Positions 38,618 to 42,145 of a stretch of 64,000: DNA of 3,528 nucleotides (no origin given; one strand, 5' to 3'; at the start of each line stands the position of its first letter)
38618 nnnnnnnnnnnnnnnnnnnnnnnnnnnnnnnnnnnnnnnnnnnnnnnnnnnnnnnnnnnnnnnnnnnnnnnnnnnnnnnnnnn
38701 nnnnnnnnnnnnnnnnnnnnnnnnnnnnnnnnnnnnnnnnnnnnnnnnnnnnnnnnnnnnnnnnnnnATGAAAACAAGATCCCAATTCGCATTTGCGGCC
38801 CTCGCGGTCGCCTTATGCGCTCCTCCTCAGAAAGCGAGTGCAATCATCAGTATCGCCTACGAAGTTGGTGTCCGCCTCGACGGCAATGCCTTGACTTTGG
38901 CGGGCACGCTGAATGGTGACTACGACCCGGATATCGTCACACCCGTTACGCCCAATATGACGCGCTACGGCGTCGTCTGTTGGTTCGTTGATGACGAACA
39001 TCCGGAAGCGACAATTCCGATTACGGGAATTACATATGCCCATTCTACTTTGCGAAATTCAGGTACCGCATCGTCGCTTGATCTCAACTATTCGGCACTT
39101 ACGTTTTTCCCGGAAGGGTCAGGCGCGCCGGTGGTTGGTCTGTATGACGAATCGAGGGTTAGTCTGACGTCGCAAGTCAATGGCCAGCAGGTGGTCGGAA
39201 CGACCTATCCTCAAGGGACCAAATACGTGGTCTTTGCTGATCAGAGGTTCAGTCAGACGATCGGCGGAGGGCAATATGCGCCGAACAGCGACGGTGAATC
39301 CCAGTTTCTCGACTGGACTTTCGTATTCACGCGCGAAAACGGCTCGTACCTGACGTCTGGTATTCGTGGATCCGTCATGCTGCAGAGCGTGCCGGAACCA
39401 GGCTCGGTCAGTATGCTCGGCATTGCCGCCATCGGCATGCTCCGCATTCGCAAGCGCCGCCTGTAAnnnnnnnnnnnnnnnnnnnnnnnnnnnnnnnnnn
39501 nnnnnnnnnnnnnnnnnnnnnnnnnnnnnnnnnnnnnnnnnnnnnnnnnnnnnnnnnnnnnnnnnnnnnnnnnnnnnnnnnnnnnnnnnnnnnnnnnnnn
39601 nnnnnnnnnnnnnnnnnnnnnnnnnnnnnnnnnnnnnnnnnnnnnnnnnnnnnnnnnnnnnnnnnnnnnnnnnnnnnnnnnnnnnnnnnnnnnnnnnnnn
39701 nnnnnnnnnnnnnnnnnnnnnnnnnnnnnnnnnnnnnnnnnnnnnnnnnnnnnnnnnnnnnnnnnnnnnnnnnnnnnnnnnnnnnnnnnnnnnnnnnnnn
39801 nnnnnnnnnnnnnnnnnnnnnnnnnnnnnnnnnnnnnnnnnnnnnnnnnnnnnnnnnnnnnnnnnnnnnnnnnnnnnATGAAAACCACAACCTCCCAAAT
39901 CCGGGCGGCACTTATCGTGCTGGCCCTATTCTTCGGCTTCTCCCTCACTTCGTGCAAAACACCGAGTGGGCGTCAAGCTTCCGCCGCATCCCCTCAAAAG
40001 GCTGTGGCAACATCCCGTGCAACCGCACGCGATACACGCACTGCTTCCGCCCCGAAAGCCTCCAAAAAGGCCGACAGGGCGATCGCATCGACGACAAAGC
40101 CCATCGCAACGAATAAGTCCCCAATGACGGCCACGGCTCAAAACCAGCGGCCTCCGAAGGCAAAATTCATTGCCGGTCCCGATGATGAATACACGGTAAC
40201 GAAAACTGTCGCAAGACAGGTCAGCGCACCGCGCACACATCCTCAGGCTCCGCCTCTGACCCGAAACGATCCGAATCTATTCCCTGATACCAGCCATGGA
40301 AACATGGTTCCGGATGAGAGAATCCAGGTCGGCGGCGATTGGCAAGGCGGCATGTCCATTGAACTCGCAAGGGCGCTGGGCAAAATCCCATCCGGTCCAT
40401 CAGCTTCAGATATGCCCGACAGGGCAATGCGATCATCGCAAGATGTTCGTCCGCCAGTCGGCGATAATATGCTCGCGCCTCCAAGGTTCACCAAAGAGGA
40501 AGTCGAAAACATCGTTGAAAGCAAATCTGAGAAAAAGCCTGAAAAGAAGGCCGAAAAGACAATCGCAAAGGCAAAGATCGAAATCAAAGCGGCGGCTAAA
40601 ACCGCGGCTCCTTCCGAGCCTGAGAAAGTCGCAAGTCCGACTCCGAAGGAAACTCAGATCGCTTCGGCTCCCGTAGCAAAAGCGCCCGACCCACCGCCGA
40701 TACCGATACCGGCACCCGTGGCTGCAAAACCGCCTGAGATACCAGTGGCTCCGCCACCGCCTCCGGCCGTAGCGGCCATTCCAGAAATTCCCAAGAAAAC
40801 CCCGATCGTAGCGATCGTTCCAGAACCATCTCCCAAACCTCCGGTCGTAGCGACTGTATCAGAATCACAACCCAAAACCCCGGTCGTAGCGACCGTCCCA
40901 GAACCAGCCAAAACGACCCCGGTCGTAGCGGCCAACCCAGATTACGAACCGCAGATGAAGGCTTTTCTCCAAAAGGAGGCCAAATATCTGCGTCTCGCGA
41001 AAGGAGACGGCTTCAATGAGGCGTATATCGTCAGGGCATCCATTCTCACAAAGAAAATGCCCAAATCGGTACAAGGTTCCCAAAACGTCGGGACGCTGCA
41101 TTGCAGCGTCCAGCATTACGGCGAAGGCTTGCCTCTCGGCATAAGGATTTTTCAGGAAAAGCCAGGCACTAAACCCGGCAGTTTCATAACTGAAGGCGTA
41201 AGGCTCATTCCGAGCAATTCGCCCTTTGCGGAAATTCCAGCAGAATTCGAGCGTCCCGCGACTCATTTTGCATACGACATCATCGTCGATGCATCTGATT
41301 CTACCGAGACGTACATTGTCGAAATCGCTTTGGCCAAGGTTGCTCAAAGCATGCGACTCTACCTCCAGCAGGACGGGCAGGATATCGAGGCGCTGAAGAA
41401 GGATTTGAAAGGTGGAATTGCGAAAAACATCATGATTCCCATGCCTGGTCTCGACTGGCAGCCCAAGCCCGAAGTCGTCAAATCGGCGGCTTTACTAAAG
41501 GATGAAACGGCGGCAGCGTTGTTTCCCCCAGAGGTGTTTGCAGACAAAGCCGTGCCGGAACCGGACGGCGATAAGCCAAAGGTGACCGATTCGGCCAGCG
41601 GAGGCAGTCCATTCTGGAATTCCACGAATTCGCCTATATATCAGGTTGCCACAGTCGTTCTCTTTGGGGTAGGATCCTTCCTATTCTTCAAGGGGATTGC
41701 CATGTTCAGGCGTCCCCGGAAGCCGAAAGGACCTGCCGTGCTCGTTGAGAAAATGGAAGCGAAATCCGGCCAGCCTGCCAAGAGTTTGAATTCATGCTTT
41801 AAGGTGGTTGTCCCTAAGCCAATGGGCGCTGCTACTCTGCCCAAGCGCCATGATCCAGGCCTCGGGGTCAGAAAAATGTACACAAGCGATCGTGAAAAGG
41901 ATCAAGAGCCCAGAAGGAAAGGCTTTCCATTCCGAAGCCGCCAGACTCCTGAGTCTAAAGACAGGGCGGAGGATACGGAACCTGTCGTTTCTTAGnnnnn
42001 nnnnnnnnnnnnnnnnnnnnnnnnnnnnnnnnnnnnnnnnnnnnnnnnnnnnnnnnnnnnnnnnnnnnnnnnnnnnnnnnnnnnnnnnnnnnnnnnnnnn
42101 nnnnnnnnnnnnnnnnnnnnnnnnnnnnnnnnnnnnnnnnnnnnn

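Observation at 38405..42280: GC-richer island carrying a PEP-CTERM protein and a proline-rich lipoprotein, inserted between rplB and rpsS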

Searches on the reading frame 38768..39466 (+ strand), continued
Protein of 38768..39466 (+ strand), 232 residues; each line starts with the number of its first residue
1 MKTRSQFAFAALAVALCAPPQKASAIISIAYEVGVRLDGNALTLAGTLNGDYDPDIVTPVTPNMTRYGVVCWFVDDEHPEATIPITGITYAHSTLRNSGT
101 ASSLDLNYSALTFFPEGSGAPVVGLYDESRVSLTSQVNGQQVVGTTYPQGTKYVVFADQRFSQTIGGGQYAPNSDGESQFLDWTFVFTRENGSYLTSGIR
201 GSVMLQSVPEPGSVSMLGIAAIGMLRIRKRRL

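Call 79: find_encoding_contigs(protein=P0013, flank=10000, max_places=1)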
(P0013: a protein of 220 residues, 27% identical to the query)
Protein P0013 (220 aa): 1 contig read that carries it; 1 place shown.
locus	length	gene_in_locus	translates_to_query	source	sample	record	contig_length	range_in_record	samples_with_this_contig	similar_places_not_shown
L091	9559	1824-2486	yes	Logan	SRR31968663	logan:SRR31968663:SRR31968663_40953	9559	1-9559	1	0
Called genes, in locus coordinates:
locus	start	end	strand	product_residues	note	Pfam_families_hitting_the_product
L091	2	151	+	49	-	?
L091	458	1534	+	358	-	-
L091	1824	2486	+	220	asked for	-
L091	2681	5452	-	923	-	PF09397:FtsK_gamma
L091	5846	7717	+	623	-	-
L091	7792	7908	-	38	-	-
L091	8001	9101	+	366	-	PF00188:CAP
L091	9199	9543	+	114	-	PF00203:Ribosomal_S19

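Call 80: find_encoding_contigs(protein=P0012, flank=10000, max_places=1)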
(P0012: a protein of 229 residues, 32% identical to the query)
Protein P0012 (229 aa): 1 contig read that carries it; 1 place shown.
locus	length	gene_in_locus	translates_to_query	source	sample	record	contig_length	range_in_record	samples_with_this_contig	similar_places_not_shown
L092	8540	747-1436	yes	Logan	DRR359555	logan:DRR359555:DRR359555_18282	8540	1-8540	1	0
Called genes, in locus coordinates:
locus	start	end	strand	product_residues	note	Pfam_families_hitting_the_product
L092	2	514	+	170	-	?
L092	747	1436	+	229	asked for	-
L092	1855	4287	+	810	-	-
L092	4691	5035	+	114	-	PF00203:Ribosomal_S19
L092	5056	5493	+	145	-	PF00237:Ribosomal_L22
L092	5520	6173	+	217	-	PF07650:KH_2, PF00189:Ribosomal_S3_C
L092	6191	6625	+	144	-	PF00252:Ribosomal_L16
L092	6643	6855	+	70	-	PF00831:Ribosomal_L29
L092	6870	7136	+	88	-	PF00366:Ribosomal_S17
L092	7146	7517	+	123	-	PF00238:Ribosomal_L14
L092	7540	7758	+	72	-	PF00467:KOW, PF17136:ribosomal_L24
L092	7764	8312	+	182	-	PF00281:Ribosomal_L5, PF00673:Ribosomal_L5_C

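Call 88: find_encoding_contigs(protein=P0027, flank=10000, max_places=3)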
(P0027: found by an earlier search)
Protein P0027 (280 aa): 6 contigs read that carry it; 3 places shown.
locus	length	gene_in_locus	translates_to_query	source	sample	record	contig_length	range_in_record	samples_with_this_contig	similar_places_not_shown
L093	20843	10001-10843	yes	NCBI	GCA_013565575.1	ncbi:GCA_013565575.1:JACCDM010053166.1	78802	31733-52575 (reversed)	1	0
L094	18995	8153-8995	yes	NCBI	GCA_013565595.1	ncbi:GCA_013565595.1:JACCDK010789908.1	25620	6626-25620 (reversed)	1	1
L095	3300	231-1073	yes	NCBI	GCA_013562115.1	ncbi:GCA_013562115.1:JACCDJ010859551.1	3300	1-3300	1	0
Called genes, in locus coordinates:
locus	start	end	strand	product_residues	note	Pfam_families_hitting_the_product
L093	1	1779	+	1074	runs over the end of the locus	-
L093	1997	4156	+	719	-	PF00009:GTP_EFTU, PF03144:GTP_EFTU_D2, PF22042:EF-G_D2, PF14492:EFG_III, PF16658:RF3_C (weak), PF03764:EFG_IV, PF00679:EFG_C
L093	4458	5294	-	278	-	-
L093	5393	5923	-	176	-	-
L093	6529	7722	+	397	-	PF00009:GTP_EFTU, PF03144:GTP_EFTU_D2, PF03143:GTP_EFTU_D3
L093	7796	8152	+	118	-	PF00338:Ribosomal_S10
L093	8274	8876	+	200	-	PF00297:Ribosomal_L3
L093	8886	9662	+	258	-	PF00573:Ribosomal_L4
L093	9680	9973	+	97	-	PF00276:Ribosomal_L23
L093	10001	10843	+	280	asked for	PF00181:Ribosomal_L2_N, PF03947:Ribosomal_L2_C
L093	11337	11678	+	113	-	PF00203:Ribosomal_S19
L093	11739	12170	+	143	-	PF00237:Ribosomal_L22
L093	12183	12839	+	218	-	PF07650:KH_2, PF00189:Ribosomal_S3_C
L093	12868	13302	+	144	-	PF00252:Ribosomal_L16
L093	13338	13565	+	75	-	PF00831:Ribosomal_L29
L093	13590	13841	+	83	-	PF00366:Ribosomal_S17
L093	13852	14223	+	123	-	PF00238:Ribosomal_L14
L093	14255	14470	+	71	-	PF00467:KOW, PF17136:ribosomal_L24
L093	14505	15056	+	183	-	PF00281:Ribosomal_L5, PF00673:Ribosomal_L5_C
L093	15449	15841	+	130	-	PF00410:Ribosomal_S8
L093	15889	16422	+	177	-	PF00347:Ribosomal_L6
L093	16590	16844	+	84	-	PF00861:Ribosomal_L18p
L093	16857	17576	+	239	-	PF00333:Ribosomal_S5, PF03719:Ribosomal_S5_C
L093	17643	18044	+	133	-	PF00828:Ribosomal_L27A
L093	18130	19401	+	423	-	PF00344:SecY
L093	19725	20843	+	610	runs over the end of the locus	-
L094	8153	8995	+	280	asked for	PF00181:Ribosomal_L2_N, PF03947:Ribosomal_L2_C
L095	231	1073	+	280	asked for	PF00181:Ribosomal_L2_N, PF03947:Ribosomal_L2_C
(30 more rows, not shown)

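Call 89: find_encoding_contigs(protein=P0029, flank=10000, max_places=3)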
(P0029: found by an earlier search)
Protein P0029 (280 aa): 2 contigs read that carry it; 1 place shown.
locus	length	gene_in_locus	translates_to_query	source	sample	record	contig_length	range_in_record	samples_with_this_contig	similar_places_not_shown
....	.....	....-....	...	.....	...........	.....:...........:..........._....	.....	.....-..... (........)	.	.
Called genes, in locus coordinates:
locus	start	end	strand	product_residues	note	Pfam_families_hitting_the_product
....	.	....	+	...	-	?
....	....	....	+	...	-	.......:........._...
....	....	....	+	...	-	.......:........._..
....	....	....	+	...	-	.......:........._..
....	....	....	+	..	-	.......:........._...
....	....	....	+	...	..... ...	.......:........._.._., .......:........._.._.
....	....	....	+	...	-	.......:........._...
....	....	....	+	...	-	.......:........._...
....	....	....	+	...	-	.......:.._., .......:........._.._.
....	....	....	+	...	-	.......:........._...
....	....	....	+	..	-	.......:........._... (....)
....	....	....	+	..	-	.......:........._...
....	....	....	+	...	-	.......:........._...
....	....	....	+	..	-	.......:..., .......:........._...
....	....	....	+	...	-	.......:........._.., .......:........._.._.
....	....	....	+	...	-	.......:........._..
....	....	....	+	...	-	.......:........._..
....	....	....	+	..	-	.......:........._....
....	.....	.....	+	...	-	-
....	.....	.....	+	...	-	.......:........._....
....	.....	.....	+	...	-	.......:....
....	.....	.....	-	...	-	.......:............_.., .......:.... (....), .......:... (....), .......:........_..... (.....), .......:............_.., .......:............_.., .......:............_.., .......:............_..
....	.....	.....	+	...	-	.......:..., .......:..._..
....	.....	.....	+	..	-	-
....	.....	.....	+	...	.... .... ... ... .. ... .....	-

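Call 98: search_protein_families(library=phrogs, proteins=[window:38768-39466:+], max_evalue=0.01)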
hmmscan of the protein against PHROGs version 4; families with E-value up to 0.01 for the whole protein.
window:38768-39466:+ (232 aa): 0 families

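Call 108: search_solved_structures(query=A6, max_evalue=1)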
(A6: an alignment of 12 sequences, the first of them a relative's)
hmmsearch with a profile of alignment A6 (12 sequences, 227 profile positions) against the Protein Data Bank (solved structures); distinct sequences matched with E-value up to 1: 0.

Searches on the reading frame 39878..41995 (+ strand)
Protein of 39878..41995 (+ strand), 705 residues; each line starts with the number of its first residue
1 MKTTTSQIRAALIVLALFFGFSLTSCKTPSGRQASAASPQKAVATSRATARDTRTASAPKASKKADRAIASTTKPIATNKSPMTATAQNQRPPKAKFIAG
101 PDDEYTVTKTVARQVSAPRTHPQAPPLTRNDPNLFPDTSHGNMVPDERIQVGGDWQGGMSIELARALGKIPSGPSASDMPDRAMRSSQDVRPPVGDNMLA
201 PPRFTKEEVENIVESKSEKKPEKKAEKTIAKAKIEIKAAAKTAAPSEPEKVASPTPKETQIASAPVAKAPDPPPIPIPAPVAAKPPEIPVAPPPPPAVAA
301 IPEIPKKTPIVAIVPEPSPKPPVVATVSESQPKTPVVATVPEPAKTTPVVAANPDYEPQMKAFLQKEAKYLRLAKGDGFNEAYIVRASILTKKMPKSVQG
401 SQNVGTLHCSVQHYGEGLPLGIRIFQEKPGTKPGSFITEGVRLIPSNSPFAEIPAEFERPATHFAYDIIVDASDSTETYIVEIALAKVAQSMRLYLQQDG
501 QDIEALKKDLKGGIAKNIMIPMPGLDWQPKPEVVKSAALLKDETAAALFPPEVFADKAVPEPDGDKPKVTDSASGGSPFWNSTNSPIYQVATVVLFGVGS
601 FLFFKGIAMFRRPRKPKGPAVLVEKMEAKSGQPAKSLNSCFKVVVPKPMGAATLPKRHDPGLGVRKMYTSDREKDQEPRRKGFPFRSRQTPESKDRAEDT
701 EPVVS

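Call 4: search_protein_families(library=ncbifam, proteins=[window:39878-41995:+], max_evalue=1)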
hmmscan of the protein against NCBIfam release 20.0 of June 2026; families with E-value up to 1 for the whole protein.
window:39878-41995:+ (705 aa): 0 families

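Call 5: search_protein_families(library=pfam, proteins=[window:39878-41995:+], max_evalue=1)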
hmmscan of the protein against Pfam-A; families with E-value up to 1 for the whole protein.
window:39878-41995:+ (705 aa): 0 families

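Call 21: find_encoding_contigs(protein=window:39878-41995:+, flank=10000)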
Protein window:39878-41995:+ (705 aa): no gene with exactly this product is on record in the collection.

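Call 23: find_homologous_proteins(query=window:39878-41995:+, max_evalue=0.001)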
Query window:39878-41995:+ (705 aa): 1 proteins with E <= 0.001 among 8000 candidates.
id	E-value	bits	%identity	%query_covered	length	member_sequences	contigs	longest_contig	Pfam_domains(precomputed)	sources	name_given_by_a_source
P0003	0.0e+0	1532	100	100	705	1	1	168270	-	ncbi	-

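Call 98: search_protein_families(library=phrogs, proteins=[window:39878-41995:+], max_evalue=0.01)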
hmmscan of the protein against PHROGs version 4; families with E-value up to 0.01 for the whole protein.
window:39878-41995:+ (705 aa): 0 families

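Call 109: search_solved_structures(query=window:39878-41995:+, max_evalue=1)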
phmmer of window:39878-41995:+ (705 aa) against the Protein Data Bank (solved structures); distinct sequences matched with E-value up to 1: 0.

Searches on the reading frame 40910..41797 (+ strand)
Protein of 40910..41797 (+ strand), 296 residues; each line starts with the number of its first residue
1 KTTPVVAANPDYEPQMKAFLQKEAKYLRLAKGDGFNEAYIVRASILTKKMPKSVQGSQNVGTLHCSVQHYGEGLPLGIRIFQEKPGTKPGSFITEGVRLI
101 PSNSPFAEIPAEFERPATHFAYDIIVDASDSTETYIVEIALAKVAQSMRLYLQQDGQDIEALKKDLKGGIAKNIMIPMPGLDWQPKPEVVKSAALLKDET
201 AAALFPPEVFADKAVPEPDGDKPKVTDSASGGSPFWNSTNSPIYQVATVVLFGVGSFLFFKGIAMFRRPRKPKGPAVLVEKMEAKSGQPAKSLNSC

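Call 52: predict_structure(protein=window:40910-41797:+)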
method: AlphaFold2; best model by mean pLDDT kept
length: 296 residues; sequences in the alignment: 1
mean_pLDDT: 40.3   pTM: 0.25
mean pLDDT of the five models: 40.3, 36.8, 31.3, 30.5, 29.9
residues with pLDDT >= 90: 0; 70-90: 20; 50-70: 23; < 50: 253
segments of 3 or more residues with pLDDT < 50: 1-217, 219-238, 279-285, 287-291, 293-296
pLDDT, mean of each block of 10 residues (from residue 1): 26 33 30 31 37 35 41 41 40 37 34 38 43 43 35 36 30 25 28 25 36 38 40 43 68 81 70 55 47 45
secondary structure, 60 per line:
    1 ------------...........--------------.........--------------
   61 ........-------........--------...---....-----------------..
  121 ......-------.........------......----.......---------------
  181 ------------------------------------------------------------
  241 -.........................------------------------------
elements in order: H13-23 E38-46 E61-68 E76-83 E92-94 E98-101 E119-126 E134-142 E149-154 H159-165 H242-266
